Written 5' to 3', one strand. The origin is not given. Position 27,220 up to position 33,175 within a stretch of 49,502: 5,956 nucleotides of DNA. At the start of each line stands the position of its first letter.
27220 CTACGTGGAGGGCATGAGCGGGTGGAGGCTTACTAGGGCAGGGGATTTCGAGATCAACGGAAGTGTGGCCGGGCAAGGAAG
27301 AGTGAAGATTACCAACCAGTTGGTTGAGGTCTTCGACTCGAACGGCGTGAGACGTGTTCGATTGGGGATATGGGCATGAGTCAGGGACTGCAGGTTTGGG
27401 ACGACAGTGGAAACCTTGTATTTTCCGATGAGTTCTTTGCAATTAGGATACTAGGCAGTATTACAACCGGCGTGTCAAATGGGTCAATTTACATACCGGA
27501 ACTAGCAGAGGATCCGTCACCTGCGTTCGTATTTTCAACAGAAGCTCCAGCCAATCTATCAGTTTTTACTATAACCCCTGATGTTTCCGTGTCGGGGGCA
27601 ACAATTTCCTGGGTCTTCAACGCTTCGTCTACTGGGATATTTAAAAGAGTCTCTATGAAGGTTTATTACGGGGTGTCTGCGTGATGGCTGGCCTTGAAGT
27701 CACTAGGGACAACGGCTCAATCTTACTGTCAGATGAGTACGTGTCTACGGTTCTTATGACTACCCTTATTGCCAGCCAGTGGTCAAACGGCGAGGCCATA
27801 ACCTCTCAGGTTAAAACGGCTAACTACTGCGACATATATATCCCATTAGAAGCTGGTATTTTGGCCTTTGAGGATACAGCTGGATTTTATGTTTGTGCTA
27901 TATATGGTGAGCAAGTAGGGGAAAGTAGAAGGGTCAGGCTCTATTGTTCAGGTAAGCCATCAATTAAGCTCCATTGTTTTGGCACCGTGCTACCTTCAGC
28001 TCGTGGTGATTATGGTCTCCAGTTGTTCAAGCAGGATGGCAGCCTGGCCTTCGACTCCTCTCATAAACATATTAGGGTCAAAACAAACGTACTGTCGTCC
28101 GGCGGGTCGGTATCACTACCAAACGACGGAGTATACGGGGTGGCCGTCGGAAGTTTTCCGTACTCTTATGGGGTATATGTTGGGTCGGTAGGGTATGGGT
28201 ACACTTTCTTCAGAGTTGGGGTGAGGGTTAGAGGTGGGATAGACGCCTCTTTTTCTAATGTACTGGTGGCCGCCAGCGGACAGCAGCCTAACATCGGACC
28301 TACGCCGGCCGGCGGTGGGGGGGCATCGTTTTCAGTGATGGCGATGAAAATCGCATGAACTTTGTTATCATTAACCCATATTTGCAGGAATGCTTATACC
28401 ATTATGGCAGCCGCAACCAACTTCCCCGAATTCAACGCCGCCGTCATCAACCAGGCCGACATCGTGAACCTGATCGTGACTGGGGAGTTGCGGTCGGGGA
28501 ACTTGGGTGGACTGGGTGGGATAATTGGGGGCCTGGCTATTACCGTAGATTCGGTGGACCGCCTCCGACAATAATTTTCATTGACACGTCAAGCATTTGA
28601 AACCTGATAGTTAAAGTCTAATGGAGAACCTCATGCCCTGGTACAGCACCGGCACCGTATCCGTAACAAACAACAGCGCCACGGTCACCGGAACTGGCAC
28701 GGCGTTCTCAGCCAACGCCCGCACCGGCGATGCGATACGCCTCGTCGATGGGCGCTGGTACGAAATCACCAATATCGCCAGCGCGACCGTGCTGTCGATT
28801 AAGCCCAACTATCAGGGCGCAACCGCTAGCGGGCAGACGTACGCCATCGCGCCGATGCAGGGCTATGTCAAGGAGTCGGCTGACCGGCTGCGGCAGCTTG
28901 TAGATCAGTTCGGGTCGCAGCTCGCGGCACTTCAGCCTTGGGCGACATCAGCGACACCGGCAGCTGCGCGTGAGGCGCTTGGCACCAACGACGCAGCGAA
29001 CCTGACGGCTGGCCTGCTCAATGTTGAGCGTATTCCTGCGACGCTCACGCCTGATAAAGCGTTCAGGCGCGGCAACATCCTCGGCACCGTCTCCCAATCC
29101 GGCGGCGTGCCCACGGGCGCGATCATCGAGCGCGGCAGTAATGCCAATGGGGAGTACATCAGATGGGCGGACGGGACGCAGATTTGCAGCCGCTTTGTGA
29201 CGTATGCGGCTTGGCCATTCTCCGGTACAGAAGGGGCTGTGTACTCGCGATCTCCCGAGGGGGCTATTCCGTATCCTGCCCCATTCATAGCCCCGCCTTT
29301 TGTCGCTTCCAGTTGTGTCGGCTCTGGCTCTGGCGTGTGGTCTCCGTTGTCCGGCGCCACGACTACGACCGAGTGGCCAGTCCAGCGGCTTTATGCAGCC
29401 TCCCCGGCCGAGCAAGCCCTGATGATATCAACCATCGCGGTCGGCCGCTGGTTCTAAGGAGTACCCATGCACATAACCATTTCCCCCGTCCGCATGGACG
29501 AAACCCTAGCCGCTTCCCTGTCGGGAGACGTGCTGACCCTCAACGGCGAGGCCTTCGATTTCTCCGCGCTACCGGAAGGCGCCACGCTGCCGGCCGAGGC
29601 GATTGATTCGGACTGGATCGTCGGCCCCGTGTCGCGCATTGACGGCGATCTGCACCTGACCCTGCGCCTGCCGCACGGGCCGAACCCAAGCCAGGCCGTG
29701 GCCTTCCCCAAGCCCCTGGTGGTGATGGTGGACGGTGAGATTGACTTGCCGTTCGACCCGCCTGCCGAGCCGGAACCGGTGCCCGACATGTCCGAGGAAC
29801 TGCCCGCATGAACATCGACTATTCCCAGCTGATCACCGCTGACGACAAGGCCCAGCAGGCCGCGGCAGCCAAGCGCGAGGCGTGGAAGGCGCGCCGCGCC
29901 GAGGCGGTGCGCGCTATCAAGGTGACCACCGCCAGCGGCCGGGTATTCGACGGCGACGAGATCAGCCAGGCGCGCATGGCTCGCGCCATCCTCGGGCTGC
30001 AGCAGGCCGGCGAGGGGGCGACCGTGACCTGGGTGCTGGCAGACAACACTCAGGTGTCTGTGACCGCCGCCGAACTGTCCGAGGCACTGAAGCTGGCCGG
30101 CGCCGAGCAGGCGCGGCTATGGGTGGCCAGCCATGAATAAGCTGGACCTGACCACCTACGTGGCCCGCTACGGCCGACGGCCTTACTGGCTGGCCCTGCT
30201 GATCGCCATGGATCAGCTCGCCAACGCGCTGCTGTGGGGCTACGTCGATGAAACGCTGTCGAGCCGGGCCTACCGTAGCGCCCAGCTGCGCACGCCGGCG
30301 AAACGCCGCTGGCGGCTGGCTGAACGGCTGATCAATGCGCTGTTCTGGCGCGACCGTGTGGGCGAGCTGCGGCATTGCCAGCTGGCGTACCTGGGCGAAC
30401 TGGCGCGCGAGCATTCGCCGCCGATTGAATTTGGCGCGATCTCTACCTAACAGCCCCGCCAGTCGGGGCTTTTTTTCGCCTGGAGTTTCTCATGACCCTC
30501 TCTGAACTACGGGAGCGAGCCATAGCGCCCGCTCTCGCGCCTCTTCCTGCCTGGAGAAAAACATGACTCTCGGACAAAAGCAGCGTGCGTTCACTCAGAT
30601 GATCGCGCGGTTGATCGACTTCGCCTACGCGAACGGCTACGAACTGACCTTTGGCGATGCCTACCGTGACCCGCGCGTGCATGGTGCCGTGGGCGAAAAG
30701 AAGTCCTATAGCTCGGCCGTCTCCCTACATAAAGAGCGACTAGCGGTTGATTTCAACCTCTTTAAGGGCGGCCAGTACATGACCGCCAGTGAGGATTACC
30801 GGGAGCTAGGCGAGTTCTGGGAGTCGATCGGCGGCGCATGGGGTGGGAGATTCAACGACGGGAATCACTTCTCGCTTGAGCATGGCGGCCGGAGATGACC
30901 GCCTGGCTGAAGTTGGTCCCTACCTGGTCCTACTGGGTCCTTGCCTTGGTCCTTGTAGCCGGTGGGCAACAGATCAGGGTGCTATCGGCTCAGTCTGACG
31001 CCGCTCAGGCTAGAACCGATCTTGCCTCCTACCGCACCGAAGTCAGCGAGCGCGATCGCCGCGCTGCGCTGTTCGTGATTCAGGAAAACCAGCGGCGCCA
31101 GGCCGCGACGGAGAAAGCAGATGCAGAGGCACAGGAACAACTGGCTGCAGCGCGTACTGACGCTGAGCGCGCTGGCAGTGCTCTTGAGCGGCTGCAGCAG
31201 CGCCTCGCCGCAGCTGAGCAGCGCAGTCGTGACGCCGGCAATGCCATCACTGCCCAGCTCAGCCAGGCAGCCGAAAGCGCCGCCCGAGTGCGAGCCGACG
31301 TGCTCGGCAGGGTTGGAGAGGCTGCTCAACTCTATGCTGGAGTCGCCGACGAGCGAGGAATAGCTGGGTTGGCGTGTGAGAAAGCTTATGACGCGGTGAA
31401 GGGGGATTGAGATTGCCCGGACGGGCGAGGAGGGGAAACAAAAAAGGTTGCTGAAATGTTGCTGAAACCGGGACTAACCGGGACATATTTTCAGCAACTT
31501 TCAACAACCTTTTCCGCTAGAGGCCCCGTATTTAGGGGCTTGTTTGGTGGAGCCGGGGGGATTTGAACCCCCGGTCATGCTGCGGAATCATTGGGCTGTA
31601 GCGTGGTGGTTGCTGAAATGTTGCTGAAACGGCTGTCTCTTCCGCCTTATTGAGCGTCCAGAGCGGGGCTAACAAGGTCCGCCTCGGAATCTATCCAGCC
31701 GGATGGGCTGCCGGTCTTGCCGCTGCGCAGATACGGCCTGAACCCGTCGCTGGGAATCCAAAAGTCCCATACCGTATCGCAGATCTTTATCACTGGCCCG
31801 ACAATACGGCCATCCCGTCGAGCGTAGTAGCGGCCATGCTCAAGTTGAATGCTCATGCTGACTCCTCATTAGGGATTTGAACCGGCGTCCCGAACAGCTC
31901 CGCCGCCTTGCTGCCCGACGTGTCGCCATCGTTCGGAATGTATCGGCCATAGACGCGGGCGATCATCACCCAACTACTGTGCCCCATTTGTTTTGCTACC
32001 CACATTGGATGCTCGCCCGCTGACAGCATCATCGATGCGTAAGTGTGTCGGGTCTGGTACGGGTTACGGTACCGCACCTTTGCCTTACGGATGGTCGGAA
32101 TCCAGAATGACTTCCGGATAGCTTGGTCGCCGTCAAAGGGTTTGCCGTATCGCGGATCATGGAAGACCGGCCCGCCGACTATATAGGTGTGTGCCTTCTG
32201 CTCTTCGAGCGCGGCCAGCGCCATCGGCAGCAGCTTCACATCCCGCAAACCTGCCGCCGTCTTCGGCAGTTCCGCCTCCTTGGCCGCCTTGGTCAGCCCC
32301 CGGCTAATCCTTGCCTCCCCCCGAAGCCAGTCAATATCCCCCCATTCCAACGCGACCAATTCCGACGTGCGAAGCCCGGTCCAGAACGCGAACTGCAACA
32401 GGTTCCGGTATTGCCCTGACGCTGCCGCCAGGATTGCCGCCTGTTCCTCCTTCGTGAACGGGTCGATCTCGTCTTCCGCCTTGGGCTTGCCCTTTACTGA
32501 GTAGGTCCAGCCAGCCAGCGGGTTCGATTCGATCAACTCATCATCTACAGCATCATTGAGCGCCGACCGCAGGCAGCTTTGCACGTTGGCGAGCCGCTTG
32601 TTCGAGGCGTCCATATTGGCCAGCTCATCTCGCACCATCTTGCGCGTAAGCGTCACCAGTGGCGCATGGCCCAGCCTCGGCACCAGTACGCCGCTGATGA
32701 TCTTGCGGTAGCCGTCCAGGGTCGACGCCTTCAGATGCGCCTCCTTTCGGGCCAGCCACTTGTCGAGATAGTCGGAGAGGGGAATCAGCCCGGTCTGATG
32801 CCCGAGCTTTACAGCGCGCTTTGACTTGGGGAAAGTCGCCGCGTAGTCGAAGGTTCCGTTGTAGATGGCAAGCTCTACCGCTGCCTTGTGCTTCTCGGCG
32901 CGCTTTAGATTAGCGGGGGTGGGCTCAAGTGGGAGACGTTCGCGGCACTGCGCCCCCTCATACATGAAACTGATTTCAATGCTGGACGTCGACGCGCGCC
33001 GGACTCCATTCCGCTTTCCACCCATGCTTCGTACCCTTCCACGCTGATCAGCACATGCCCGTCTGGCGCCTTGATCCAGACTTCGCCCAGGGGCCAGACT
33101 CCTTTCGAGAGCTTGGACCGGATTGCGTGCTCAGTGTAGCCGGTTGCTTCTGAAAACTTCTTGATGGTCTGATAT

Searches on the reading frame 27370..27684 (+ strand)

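Call 95: search_protein_families(library=phrogs, proteins=[window:27370-27684:+], max_evalue=0.00001)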
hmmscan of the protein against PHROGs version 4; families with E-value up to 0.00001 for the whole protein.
window:27370-27684:+ (104 aa): 1 family
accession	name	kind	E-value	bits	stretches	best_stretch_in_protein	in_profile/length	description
phrog_2427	-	unknown function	1.7e-18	67.8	1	1-103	4-102/103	-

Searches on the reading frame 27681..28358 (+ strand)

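Call 95: search_protein_families(library=phrogs, proteins=[window:27681-28358:+], max_evalue=0.00001)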
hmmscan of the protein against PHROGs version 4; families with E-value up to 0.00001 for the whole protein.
window:27681-28358:+ (225 aa): 1 family
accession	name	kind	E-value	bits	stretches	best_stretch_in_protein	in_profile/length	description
phrog_4062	-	unknown function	7e-12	46.4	1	1-220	1-223/230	-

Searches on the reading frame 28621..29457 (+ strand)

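Call 95: search_protein_families(library=phrogs, proteins=[window:28621-29457:+], max_evalue=0.00001)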
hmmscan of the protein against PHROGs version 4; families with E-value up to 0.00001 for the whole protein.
window:28621-29457:+ (278 aa): 13 families
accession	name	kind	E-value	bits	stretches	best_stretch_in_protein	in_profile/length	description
phrog_2712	-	tail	5.3e-90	303.8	1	4-278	376-699/700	tail fiber protein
phrog_34307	-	unknown function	5.5e-45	155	1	5-106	1-102/407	-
phrog_38424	-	unknown function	1.2e-38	134.1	1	5-127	1-123/488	-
phrog_1980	-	tail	1.3e-28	101.5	1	5-104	1-108/449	tail fiber protein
phrog_12714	-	unknown function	2.6e-18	66.9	1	5-112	3-116/568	-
phrog_14458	-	tail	5.1e-17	63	1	151-239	149-228/281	tail fiber protein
phrog_1591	-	tail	1.8e-11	45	1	6-130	2-127/484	tail fiber protein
phrog_17834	-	unknown function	3.2e-11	43.8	1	4-80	3-82/458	-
phrog_24607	-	tail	9.6e-10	38.6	1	8-101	5-99/674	tail protein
phrog_18794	-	unknown function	7.6e-09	36.2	1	5-112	3-130/427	-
phrog_28473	-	tail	6.9e-08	33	1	8-83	11-89/367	tail fiber protein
phrog_9922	-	tail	4.8e-07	30.3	1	9-76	2-71/199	minor tail protein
phrog_5838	-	head and packaging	7.9e-07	28.2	1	10-71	494-560/1106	virion structural protein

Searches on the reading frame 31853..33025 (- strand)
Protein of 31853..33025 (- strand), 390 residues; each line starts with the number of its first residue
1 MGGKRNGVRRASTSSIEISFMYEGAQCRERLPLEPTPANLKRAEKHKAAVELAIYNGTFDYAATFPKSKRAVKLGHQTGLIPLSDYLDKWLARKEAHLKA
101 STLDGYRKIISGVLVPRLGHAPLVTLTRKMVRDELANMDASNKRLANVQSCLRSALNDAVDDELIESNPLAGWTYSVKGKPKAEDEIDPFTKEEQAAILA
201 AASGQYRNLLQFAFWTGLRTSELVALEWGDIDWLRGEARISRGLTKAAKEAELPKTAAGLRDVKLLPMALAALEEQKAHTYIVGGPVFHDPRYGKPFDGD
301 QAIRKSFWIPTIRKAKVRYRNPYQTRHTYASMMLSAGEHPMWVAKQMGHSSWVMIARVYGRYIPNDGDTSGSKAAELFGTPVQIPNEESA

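Call 95: search_protein_families(library=phrogs, proteins=[window:31853-33025:-], max_evalue=0.00001)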
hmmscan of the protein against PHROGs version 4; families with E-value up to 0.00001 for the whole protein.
window:31853-33025:- (390 aa): 4 families
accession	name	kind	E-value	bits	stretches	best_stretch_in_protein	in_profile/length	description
phrog_1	-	integration and excision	1.1e-62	214.2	1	42-378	141-451/611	integrase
phrog_216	-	integration and excision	1.9e-25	90.6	1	147-367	17-229/301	integrase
phrog_12766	-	unknown function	3e-10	40.8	1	14-78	15-79/82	-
phrog_7685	-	integration and excision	3.5e-07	31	1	317-366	178-227/240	integrase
